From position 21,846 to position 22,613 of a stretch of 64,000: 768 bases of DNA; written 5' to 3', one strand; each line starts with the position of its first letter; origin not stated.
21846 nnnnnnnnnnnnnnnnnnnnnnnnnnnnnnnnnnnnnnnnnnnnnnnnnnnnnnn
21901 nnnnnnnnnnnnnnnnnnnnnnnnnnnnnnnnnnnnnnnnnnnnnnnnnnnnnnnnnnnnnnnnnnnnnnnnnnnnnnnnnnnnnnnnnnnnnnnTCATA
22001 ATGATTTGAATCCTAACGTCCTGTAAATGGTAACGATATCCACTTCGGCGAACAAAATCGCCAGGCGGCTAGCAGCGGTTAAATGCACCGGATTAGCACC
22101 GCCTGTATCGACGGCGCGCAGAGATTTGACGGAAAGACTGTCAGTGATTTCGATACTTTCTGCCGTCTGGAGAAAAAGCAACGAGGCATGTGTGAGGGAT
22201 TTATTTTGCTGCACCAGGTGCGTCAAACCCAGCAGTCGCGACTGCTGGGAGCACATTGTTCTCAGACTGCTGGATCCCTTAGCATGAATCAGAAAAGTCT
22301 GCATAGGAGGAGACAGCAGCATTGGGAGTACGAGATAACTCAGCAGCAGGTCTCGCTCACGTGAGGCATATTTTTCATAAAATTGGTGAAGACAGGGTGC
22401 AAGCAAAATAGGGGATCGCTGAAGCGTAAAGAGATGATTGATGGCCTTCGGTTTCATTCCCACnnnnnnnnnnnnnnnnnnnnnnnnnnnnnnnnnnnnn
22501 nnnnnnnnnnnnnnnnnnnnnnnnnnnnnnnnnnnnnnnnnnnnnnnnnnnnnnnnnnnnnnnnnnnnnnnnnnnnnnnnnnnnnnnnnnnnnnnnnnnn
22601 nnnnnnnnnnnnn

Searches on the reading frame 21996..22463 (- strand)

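Call 22: search_protein_families(library=pfam, proteins=[window:21996-22463:-], max_evalue=0.00001)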
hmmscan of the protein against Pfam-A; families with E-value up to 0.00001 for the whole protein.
window:21996-22463:- (155 aa): 1 family
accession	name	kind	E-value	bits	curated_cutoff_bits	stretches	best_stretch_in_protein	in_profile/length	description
PF20131.4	MC3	-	1.9e-24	86.4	23.2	1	7-153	3-158/159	ABC-three component (ABC-3C) system Middle Component 3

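Call 69: search_protein_families(library=padloc, proteins=[window:21996-22463:-], max_evalue=0.00001)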
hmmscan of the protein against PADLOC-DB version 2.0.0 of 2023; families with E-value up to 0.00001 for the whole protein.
window:21996-22463:- (155 aa): 1 family
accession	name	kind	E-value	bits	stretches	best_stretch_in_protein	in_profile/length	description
PDLC03870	LmuC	-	1.7e-07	30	1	8-153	6-162/163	-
